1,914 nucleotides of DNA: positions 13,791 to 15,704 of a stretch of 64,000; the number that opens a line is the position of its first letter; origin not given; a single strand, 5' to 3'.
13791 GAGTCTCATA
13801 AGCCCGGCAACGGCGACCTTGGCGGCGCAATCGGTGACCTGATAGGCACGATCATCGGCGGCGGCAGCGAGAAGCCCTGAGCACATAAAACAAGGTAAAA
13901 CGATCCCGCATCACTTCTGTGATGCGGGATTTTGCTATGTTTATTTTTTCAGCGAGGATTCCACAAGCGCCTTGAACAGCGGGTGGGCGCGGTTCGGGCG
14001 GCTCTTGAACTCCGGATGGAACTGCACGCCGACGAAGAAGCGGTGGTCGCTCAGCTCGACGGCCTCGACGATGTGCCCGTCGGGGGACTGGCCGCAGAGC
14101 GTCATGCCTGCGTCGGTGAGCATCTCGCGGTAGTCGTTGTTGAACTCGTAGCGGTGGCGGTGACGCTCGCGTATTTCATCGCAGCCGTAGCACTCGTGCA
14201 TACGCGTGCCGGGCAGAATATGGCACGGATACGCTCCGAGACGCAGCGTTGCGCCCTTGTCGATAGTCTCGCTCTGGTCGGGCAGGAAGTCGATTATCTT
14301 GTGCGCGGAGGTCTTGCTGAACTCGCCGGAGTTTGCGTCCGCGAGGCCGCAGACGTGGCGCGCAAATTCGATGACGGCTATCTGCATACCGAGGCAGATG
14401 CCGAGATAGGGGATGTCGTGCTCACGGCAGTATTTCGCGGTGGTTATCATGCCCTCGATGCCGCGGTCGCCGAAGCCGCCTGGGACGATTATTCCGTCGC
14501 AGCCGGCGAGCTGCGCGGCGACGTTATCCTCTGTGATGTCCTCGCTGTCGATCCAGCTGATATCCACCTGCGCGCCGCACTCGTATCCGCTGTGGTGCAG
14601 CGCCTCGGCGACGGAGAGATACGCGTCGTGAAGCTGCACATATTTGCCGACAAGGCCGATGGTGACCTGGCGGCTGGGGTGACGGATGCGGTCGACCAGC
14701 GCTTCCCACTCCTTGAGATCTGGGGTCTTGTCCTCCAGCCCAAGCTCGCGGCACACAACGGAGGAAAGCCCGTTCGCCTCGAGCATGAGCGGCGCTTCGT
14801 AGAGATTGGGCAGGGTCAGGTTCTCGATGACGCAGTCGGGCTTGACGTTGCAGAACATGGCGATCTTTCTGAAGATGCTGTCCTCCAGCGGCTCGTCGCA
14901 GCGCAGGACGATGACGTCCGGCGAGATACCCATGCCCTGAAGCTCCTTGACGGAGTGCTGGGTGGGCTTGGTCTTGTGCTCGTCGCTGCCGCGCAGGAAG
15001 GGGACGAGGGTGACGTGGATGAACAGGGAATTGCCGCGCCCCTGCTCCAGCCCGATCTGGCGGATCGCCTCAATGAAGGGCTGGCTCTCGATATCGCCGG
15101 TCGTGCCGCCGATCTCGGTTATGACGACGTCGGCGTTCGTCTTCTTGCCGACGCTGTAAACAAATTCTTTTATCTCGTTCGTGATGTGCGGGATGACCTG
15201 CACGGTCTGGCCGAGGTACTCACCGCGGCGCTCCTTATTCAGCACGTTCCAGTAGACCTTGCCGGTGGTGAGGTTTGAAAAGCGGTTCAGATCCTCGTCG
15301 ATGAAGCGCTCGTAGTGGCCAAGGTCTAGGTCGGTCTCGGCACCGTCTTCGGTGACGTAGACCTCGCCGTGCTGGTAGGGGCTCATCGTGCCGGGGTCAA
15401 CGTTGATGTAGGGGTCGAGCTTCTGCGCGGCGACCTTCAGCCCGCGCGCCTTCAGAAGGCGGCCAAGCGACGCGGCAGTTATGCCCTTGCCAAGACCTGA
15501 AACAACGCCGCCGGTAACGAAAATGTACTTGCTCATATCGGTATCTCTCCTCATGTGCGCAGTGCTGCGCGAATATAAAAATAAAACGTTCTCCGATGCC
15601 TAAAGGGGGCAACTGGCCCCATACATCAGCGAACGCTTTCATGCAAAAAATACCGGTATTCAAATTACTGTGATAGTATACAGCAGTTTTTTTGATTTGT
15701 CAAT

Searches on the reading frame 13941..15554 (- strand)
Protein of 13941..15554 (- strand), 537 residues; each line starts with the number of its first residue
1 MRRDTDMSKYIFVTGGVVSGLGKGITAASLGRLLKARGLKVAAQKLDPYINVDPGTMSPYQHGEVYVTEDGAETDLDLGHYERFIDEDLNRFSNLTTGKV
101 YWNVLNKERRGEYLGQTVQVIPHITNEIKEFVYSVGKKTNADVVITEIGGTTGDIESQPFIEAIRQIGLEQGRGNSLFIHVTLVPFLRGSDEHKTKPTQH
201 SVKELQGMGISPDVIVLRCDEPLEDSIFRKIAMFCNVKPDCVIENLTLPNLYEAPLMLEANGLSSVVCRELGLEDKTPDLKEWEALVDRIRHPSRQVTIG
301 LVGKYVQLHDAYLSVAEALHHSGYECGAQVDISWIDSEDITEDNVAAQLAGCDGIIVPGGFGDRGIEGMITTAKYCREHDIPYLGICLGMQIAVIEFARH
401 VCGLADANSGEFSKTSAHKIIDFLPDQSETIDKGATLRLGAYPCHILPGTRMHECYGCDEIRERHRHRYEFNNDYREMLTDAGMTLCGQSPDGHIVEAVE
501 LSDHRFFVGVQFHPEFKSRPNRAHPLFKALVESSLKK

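Call 51: search_protein_families(library=ncbifam, proteins=[window:13941-15554:-], max_evalue=1e-8)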
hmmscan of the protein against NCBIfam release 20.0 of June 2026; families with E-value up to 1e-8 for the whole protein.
window:13941-15554:- (537 aa): 4 families
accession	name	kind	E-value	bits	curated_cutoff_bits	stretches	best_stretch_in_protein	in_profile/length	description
NF003792.0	PRK05380.1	equivalog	7.6e-251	833.4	308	1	7-536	2-528/534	CTP synthase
TIGR00337.1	PyrG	equivalog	7.2e-242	803.6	462.75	1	7-532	2-525/526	glutamine hydrolyzing CTP synthase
NF004836.1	PRK06186.1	equivalog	2.8e-46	157.5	260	1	297-533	1-226/228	CTP synthase C-terminal region-related (seleno)protein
NF001975.0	PRK00758.1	equivalog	4.3e-11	42.8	198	0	335-416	26-101/185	GMP synthase subunit A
